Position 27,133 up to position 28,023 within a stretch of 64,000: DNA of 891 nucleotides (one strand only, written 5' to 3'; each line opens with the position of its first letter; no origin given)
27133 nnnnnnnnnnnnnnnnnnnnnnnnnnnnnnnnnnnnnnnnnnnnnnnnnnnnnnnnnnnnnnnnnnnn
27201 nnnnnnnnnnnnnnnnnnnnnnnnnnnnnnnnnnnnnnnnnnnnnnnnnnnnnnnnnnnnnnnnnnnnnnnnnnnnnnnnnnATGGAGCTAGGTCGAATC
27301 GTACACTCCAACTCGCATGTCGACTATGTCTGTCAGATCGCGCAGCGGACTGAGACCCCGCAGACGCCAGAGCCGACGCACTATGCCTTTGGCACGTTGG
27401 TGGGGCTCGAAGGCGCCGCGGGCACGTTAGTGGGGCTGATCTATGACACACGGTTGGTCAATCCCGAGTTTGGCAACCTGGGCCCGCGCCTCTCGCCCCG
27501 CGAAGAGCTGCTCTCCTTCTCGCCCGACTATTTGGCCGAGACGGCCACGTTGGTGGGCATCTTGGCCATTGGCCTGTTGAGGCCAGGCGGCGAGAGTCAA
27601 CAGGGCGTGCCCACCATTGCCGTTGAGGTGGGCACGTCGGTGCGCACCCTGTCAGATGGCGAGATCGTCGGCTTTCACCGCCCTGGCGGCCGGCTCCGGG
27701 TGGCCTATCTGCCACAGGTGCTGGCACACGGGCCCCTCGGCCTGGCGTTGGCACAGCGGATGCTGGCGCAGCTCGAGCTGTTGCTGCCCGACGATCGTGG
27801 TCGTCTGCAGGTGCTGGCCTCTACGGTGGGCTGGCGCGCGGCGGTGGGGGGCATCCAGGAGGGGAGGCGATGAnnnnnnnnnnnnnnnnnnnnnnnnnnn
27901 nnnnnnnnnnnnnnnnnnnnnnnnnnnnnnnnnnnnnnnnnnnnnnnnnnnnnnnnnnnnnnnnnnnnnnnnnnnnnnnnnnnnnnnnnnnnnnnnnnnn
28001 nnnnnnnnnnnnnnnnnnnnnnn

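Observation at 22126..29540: Complete archaeal-style mre11-rad50-nurA-herA end-resection operon with an extra stand-alone HAS barrel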

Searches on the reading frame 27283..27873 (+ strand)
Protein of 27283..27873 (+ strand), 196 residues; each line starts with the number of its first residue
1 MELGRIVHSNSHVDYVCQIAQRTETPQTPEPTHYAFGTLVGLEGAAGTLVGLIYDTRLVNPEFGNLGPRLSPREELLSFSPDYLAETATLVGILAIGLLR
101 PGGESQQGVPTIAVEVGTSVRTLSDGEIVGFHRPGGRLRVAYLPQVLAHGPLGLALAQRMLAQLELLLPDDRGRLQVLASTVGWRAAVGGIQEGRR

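Call 5: search_protein_families(library=pfam, proteins=[window:27283-27873:+], max_evalue=0.01)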
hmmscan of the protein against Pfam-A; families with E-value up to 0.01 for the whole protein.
window:27283-27873:+ (196 aa): 0 families

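Call 6: search_protein_families(library=ncbifam, proteins=[window:27283-27873:+], max_evalue=0.01)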
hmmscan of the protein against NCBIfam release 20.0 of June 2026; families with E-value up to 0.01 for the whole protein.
window:27283-27873:+ (196 aa): 0 families

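Call 7: find_homologous_proteins(query=window:27283-27873:+, max_evalue=0.001)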
Query window:27283-27873:+ (196 aa): 589 proteins with E <= 0.001 among 1909 candidates; the best 120 are listed.
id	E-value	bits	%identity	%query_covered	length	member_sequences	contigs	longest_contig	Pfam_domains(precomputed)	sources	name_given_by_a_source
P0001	3.5e-121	420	99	100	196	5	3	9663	PF26500.1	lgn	-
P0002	1.1e-103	363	85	100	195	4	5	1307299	PF26500.1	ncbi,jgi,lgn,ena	ncbi:MAG: hypothetical protein ACOX3S_14630 [Anaerolineae bacterium]|jgi:hypothetical protein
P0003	5.8e-100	351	82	100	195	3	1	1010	PF26500.1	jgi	-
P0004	1.5e-89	317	75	100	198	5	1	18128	PF26500.1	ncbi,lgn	ncbi:MAG: hypothetical protein ABFD20_07915 [Anaerolineales bacterium]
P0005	3.0e-82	293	70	98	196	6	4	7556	PF26500.1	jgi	jgi:hypothetical protein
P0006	2.9e-80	287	68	98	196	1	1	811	PF26500.1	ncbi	-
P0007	2.6e-77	277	71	99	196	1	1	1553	PF26500.1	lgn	-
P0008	1.1e-75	272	71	93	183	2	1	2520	PF26500.1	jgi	-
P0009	5.6e-53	198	54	96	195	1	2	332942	PF26500.1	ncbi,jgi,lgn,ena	-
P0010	9.3e-52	194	53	96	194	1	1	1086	PF26500.1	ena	-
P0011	2.0e-50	189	50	97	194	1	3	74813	PF26500.1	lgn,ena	-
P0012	2.7e-50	189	51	96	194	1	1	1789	PF26500.1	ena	-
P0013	3.3e-50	188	50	96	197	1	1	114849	PF26500.1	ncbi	ncbi:MAG: hypothetical protein ACYC5M_05430 [Anaerolineae bacterium]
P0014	4.9e-50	188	52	96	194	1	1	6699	PF26500.1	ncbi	-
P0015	5.2e-50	188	50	97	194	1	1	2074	PF26500.1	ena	-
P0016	6.7e-50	187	51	96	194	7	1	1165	PF26500.1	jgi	-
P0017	7.3e-50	187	51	95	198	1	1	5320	PF26500.1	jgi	jgi:hypothetical protein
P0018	7.5e-50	187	50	95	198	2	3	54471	PF26500.1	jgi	jgi:hypothetical protein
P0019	8.0e-50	187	51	96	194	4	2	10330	PF26500.1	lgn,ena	-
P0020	8.4e-50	187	51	96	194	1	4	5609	PF26500.1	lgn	-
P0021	9.6e-50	187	51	96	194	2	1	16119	PF26500.1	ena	-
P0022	9.8e-50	187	49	96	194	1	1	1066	PF26500.1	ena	-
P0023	1.2e-49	187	50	95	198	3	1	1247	PF26500.1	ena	-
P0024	1.3e-49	186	52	95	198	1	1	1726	PF26500.1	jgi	jgi:hypothetical protein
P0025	1.4e-49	186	51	96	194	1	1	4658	PF26500.1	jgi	jgi:hypothetical protein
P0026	1.5e-49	186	52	95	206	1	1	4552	PF26500.1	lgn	-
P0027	1.6e-49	186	53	96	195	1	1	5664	PF26500.1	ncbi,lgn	-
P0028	1.6e-49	186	50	95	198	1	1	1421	PF26500.1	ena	-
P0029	1.8e-49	186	52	96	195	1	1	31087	PF26500.1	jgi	jgi:hypothetical protein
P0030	2.0e-49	186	51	96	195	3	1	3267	PF26500.1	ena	-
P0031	2.2e-49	186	52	96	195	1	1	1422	PF26500.1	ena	-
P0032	2.4e-49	186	51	96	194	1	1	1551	PF26500.1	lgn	-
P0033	3.1e-49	185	49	96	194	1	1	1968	PF26500.1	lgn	-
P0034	3.7e-49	185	51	95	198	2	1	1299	PF26500.1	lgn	-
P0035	4.1e-49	185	51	96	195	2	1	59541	PF26500.1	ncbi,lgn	-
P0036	4.6e-49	185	49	98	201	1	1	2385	PF26500.1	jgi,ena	-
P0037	4.7e-49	185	51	96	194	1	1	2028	PF26500.1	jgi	jgi:hypothetical protein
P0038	5.7e-49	184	52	96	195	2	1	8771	PF26500.1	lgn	-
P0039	5.8e-49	184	52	96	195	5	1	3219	PF26500.1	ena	-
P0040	6.0e-49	184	50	95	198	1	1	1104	PF26500.1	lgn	-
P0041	6.4e-49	184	48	98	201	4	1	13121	PF26500.1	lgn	-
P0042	6.7e-49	184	50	95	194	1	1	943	PF26500.1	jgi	jgi:hypothetical protein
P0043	7.3e-49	184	50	96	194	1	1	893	PF26500.1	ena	-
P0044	7.7e-49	184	48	96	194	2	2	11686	PF26500.1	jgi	-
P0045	7.9e-49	184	50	96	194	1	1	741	PF26500.1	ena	-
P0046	1.1e-48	183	50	96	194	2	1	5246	PF26500.1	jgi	jgi:hypothetical protein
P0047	1.1e-48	183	51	95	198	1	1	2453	PF26500.1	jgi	jgi:hypothetical protein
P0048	1.3e-48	183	50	95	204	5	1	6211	PF26500.1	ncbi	-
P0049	1.4e-48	183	50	96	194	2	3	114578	PF26500.1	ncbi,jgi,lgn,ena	-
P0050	1.7e-48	183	48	95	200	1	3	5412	PF26500.1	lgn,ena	-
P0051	1.8e-48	183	50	95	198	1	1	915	PF26500.1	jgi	jgi:hypothetical protein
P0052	2.4e-48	182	51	96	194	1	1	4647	PF26500.1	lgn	-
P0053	3.7e-48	182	51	96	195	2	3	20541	PF26500.1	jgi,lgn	-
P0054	4.0e-48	182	51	96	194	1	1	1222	PF26500.1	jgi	jgi:hypothetical protein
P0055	5.3e-48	181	49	95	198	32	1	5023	PF26500.1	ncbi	-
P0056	7.0e-48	181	49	95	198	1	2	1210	PF26500.1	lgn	-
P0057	7.0e-48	181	50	96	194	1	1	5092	PF26500.1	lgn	-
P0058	9.9e-48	180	47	96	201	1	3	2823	PF26500.1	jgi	jgi:hypothetical protein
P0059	1.0e-47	180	50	95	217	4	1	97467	PF26500.1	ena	-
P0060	1.0e-47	180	49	95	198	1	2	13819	PF26500.1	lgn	-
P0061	1.1e-47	180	48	96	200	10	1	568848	PF26500.1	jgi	-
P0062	1.1e-47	180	49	95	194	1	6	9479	PF26500.1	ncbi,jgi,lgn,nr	ncbi:MAG: hypothetical protein FJZ90_14945 [Chloroflexi bacterium]|nr:hypothetical protein [Chlorofl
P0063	1.3e-47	180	53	96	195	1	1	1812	PF26500.1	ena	-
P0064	1.6e-47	180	47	96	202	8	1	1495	PF26500.1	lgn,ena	-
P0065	1.7e-47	180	48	95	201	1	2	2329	PF26500.1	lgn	-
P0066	1.8e-47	180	49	95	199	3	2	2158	PF26500.1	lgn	-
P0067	1.8e-47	180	49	95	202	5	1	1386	PF26500.1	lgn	-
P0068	1.9e-47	179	49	95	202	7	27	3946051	PF26500.1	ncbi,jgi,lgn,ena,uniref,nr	ncbi:hypothetical protein [Caldilinea sp.]|uniref:hypothetical protein n=1 Tax=Caldilinea sp. TaxID=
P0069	2.1e-47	179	48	99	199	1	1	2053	PF26500.1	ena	-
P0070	2.2e-47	179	49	95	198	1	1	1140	PF26500.1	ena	-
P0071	2.2e-47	179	49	95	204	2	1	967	PF26500.1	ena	-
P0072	2.4e-47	179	49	95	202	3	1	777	PF26500.1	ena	-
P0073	2.6e-47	179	50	96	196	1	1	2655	PF26500.1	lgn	-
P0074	2.7e-47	179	50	96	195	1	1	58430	PF26500.1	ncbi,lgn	-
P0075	3.6e-47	179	49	95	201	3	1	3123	PF26500.1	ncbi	ncbi:MAG: hypothetical protein R6W76_20890 [Caldilinea sp.]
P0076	6.2e-47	178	50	95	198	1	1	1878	PF26500.1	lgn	-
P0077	6.4e-47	178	49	96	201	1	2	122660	PF26500.1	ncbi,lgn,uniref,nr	ncbi:hypothetical protein FKZ61_014355 [Litorilinea aerophila]|uniref:DUF8166 domain-containing prot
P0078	6.5e-47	178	49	95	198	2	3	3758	PF26500.1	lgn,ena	-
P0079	6.7e-47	178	49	95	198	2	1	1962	PF26500.1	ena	-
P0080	6.7e-47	178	48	96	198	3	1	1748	PF26500.1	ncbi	-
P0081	7.0e-47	178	46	98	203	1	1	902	PF26500.1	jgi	jgi:hypothetical protein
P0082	7.0e-47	178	47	99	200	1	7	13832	PF26500.1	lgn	-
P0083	9.3e-47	177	49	96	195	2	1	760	PF26500.1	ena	-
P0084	9.3e-47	177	44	95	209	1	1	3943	PF26500.1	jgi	jgi:hypothetical protein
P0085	1.1e-46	177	50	96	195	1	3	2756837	PF26500.1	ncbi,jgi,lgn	ncbi:MAG: hypothetical protein ACOX2L_05185 [Anaerolineae bacterium]|jgi:hypothetical protein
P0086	1.1e-46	177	48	95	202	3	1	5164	PF26500.1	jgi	jgi:hypothetical protein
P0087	1.2e-46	177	49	95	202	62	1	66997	PF26500.1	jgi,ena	jgi:hypothetical protein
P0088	1.2e-46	177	49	95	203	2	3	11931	PF26500.1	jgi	jgi:hypothetical protein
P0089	1.3e-46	177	47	95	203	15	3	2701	PF26500.1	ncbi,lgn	-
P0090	1.3e-46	177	48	96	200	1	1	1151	PF26500.1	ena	-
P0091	1.4e-46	177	49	99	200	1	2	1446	PF26500.1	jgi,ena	-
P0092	1.5e-46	177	49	96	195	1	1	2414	PF26500.1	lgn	-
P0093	1.5e-46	177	49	95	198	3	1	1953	PF26500.1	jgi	-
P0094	1.5e-46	177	48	95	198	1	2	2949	PF26500.1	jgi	jgi:hypothetical protein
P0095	1.6e-46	176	49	96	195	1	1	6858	PF26500.1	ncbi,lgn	-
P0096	1.6e-46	176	48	95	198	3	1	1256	PF26500.1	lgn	-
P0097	1.8e-46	176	47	96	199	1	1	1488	PF26500.1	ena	-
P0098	1.9e-46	176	48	97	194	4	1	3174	PF26500.1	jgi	jgi:hypothetical protein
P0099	1.9e-46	176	47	95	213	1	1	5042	PF26500.1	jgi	jgi:hypothetical protein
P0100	2.1e-46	176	50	96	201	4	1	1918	PF26500.1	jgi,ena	-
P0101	2.2e-46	176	50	95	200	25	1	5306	PF26500.1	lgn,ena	-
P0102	2.3e-46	176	48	96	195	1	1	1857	PF26500.1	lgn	-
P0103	2.4e-46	176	47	96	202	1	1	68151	PF26500.1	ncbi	ncbi:MAG: hypothetical protein ACYC4R_11265 [Anaerolineae bacterium]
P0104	2.8e-46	176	47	99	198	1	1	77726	PF26500.1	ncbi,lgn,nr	ncbi:MAG: hypothetical protein JW900_09695 [Anaerolineae bacterium]|nr:hypothetical protein [Anaerol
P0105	2.9e-46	176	47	96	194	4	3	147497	PF26500.1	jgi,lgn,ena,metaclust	metaclust:\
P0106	2.9e-46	176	48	97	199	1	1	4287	PF26500.1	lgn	-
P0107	3.8e-46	175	47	95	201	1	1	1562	PF26500.1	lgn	-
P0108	3.8e-46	175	49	95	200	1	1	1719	PF26500.1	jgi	jgi:hypothetical protein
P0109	4.0e-46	175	49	96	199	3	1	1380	PF26500.1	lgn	-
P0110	4.0e-46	175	47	97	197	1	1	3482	PF26500.1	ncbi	-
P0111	4.2e-46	175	51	95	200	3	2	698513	PF26500.1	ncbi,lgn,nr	ncbi:MAG: hypothetical protein H6642_10240 [Caldilineaceae bacterium]|nr:hypothetical protein [Caldi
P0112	4.4e-46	175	51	95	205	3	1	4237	PF26500.1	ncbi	-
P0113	4.4e-46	175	46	95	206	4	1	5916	PF26500.1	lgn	-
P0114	4.5e-46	175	49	96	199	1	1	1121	PF26500.1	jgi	jgi:hypothetical protein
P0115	4.7e-46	175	49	99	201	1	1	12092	PF26500.1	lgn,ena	-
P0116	5.1e-46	175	48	96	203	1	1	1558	PF26500.1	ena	-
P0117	5.2e-46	175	47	96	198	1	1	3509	PF26500.1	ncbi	ncbi:MAG: hypothetical protein V1772_09635 [Chloroflexota bacterium]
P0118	5.6e-46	175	46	95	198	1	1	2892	PF26500.1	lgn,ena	-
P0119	5.7e-46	175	46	97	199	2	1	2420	PF26500.1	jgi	jgi:hypothetical protein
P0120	5.8e-46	175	45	95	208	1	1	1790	PF26500.1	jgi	jgi:hypothetical protein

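Call 12: find_related_loci(query=A1, collection=genome_contigs, flank=10000)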
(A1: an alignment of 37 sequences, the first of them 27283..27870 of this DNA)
Query A1 (196 aa) in genome_contigs; peptide patterns used: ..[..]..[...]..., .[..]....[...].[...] (x = any residue, [..] = any of these).
230 stretches matched a pattern; 191 encode a relative of the query (tblastn E <= 1e-3); the best 80 are kept; 80 distinct loci.
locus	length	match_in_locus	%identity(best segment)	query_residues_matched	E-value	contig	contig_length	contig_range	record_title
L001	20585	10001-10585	82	1-196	1e-105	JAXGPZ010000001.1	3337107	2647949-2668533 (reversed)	MAG: Anaerolineae bacterium isolate AnMBR.bin314 bin314_1, whole genome shotgun sequence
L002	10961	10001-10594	75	1-196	2e-94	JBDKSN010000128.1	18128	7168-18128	MAG: Anaerolineales bacterium isolate 6_bin.186 c_000001155859, whole genome shotgun sequence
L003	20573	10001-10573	54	1-188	6e-59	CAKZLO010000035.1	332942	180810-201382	MAG TPA_asm: uncultured Ardenticatenia bacterium isolate SRR5214706_bin.41_CONCOCT_v1.1_MAG genome assembly, contig: ERZ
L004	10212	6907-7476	49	1-188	5e-55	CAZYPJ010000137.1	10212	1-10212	MAG TPA_asm: uncultured Anaerolineales bacterium isolate SRP167436_co1_96 genome assembly, contig: NODE_10993_length_102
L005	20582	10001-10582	48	2-188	2e-54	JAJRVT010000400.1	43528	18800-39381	MAG: Chloroflexota bacterium isolate Dive96_bin10.65 k141_4654920, whole genome shotgun sequence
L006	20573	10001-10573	51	1-188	3e-54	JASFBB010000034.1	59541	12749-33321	MAG: Anaerolineae bacterium isolate PO_14 k141_72000, whole genome shotgun sequence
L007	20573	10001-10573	52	1-188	4e-54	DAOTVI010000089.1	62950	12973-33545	MAG TPA_asm: Anaerolineae bacterium isolate H106_27 k137_2221698, whole genome shotgun sequence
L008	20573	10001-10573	50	2-188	2e-54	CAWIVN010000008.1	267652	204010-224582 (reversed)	MAG: uncultured Chloroflexia bacterium isolate MFD02979.bin.1.149 genome assembly, contig: contig_141535, whole genome s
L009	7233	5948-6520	52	1-188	2e-54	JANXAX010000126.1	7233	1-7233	MAG: Anaerolineae bacterium isolate SKYB15 NODE_126_length_7233_cov_3.794718, whole genome shotgun sequence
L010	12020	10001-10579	50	3-188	6e-54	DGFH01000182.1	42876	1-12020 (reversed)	MAG TPA_asm: Anaerolineales bacterium UBA3905 UBA3905_contig_1276, whole genome shotgun sequence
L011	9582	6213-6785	50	3-188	1e-53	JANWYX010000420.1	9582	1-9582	MAG: Caldilinea sp. isolate SKYG81 k141_428402, whole genome shotgun sequence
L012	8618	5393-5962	51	1-188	2e-53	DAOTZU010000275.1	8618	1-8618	MAG TPA_asm: Anaerolineae bacterium isolate H6_558 k131_1677780, whole genome shotgun sequence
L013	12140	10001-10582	47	1-188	3e-53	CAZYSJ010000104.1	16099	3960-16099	MAG TPA_asm: uncultured Caldilineaceae bacterium isolate binchicken_co43_294 genome assembly, contig: NODE_6497_length_1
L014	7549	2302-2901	49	1-196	3e-53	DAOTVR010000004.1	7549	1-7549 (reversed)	MAG TPA_asm: Anaerolineae bacterium isolate H111_70 k127_1783973, whole genome shotgun sequence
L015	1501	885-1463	50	1-191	3e-55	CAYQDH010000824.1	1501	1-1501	MAG TPA_asm: uncultured Anaerolineales bacterium isolate SRP192927_co7_575 genome assembly, contig: NODE_267519_length_1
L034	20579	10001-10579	49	3-188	1e-51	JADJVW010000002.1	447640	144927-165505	MAG: Candidatus Caldilinea saccharophila isolate Hjor_MAXAC.079_sub tig00003373-10-4453810, whole genome shotgun sequenc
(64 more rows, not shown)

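Call 15: predict_structure(alignment_id=A1)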
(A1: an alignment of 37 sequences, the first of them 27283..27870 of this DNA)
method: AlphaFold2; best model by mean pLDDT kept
length: 196 residues; sequences in the alignment: 37
mean_pLDDT: 88.5   pTM: 0.83
mean pLDDT of the five models: 88.5, 87.2, 86.2, 86.0, 85.3
residues with pLDDT >= 90: 137; 70-90: 32; 50-70: 22; < 50: 5
segments of 3 or more residues with pLDDT < 50: 64-68
pLDDT, mean of each block of 10 residues (from residue 1): 94 94 87 96 95 89 50 65 72 97 93 93 97 96 95 95 98 98 89 72
secondary structure, 60 per line:
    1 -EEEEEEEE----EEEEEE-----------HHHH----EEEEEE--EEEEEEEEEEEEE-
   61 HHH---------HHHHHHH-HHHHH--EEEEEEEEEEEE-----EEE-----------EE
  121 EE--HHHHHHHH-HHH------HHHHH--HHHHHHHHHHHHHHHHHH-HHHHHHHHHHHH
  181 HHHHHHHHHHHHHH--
elements in order: E2-9 E14-19 H31-34 E39-44 E47-59 H73-79 H81-85 E88-99 E105-107 E119-122 H125-132 H143-147 H150-167 H169-194

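Call 19: fold_search(model_id=the predicted structure, library=pdb)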
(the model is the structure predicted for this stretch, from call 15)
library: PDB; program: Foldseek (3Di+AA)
matches with E <= 10: 370; with E <= 0.001: 61
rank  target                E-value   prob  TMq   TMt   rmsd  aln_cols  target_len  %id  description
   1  8zis_C                7.6e-06  1.00  0.48  0.18   3.7       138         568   12  HerA Hexamer (released 2025-03-12)
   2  4d2i_B                9.6e-06  1.00  0.45  0.21   3.7       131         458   18  Crystal structure of the HerA hexameric DNA translocase from Sulfolobus solfataricus bound to AMP-PNP (released 2014-12-03)
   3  8xav_E                1.9e-05  1.00  0.44  0.17   4.7       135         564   12  Cryo-EM structure of an anti-phage defense complex (released 2024-06-05)
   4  8zis_B                2.6e-05  1.00  0.46  0.17   3.8       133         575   14  HerA Hexamer (released 2025-03-12)
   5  8zit_Q                2.7e-05  1.00  0.46  0.16   3.2       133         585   14  DUF4297-HerA complex with DNA and ATPgamaS (released 2025-03-12)
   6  8zis_F                2.9e-05  1.00  0.47  0.17   2.9       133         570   14  HerA Hexamer (released 2025-03-12)
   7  8zis_D                2.9e-05  1.00  0.46  0.18   3.8       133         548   14  HerA Hexamer (released 2025-03-12)
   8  9x1m_A                3.5e-05  1.00  0.44  0.17   5.6       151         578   14  The cryo-EM structure of HerA-NurA complex with AMPPNP and dsDNA from Thermococcus kodakarensis (released 2026-02-04)
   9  8zit_O                4.1e-05  1.00  0.46  0.17   3.0       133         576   13  DUF4297-HerA complex with DNA and ATPgamaS (released 2025-03-12)
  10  8wiv_D                4.1e-05  1.00  0.41  0.14   8.1       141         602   13  Cryo-EM structure of a bacterial protein (released 2024-09-11)
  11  8wet_A                4.1e-05  1.00  0.47  0.18   5.0       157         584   15  The cryo-EM structure of TdpAB complex (released 2025-01-22)
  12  9c1m_M                4.4e-05  1.00  0.44  0.16   2.8       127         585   12  HerA-DUF assembly 1 (released 2025-06-04)
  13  8zis_A                4.4e-05  1.00  0.46  0.17   3.7       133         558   13  HerA Hexamer (released 2025-03-12)
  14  8xaw_D                4.4e-05  1.00  0.43  0.16   4.7       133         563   14  Cryo-EM structure of an anti-phage defense complex bound to AMPPNP and DNA at state 1 (released 2024-06-05)
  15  8wfd_D                4.4e-05  1.00  0.47  0.18   5.3       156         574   14  The cryo-EM structure of TdpAB in complex with AMPPNP and DNA (released 2025-01-22)
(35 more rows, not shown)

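Call 21: search_protein_families(library=pfam, proteins=[L034:5785-7125:+, L034:7158-8177:+, L034:8574-9044:+, L034:9227-9982:+, L034:11083-13386:+, L034:13641-15467:+], max_evalue=0.01)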
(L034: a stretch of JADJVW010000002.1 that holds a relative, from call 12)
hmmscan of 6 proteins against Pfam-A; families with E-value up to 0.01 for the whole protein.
L034:5785-7125:+ (446 aa): 2 families
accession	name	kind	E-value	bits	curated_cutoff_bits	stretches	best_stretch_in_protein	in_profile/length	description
PF13416.11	SBP_bac_8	-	8.6e-39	134.4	27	1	65-375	2-274/279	Bacterial extracellular solute-binding protein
PF01547.30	SBP_bac_1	-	1.4e-38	134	26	1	57-349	5-306/307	Bacterial extracellular solute-binding protein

L034:7158-8177:+ (339 aa): 1 family
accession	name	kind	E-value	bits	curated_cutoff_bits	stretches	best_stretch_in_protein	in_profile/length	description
PF00528.27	BPD_transp_1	-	5.6e-15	56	26.4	1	125-333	3-182/184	Binding-protein-dependent transport system inner membrane component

L034:8574-9044:+ (156 aa): 1 family
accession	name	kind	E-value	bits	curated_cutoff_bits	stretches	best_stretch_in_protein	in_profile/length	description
PF00528.27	BPD_transp_1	-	6.1e-18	65.6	26.4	1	7-148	39-182/184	Binding-protein-dependent transport system inner membrane component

L034:9227-9982:+ (251 aa): 1 family
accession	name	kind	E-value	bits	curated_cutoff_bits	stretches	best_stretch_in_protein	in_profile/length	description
PF05685.18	Uma2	-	1.1e-09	38.5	27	1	101-167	87-147/172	Putative restriction endonuclease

L034:11083-13386:+ (767 aa): 2 families
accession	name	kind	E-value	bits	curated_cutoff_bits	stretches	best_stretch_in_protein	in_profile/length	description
PF01935.23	DUF87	-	4.1e-39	135.4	23.2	1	185-410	2-220/220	Helicase HerA, central domain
PF12846.13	AAA_10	-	0.0012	18.4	27.5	1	208-257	21-68/362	AAA-like domain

L034:13641-15467:+ (608 aa): 0 families

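Call 22: search_protein_families(library=padloc, proteins=[window:27283-27873:+], max_evalue=0.001)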
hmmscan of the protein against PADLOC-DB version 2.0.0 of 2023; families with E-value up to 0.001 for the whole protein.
window:27283-27873:+ (196 aa): 0 families

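Call 31: search_protein_representatives(alignment_id=A1)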
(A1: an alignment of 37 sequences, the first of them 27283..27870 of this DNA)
Query: 37 sequences, 195 profile positions. Proteins with E-value up to 0.001 (for the whole library): 355; up to 1e-10: 256; up to 1e-30: 105. The best 150 are listed.
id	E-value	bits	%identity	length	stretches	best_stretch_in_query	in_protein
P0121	3.8e-71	255.3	-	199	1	2-194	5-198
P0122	1.7e-68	246.7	-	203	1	2-195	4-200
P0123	3.0e-68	245.9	-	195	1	1-195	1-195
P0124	4.4e-68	245.3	-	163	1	2-153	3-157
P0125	9.8e-67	240.9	-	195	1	2-194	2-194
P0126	3.5e-66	239.1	-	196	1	1-194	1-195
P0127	3.9e-66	239.0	-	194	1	1-195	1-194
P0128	1.0e-65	237.6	-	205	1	1-194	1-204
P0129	5.0e-65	235.3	-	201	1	2-194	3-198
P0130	8.6e-65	234.6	-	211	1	2-195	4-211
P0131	6.4e-63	228.5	-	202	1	2-192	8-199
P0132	2.0e-62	226.9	-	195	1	2-194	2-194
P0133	6.6e-62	225.2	-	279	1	1-152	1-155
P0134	1.3e-61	224.2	-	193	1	1-192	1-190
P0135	1.5e-61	224.0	-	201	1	1-195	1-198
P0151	1.5e-52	194.6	-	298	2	44-194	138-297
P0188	9.1e-41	156.2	-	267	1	1-193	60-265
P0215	9.5e-33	130.0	-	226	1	2-192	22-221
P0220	2.0e-31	125.7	-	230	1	2-190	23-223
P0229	4.5e-30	121.3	-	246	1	1-192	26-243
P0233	1.3e-29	119.8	-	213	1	2-188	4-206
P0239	2.5e-27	112.3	-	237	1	1-194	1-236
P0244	3.3e-26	108.7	-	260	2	2-139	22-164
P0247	6.5e-26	107.7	-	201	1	2-188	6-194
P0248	2.0e-25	106.2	-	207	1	2-190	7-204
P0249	3.1e-25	105.5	-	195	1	3-192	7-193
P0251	4.6e-25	104.9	-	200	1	1-182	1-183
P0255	9.5e-25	103.9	-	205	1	1-193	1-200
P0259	1.2e-23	100.3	-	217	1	2-190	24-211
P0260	1.5e-23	100.1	-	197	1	2-188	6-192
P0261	1.8e-23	99.8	-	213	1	2-191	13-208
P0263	3.2e-23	99.0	-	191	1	2-191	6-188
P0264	4.9e-23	98.3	-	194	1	2-194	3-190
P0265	5.3e-23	98.2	-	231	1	1-191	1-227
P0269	1.1e-22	97.3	-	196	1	1-190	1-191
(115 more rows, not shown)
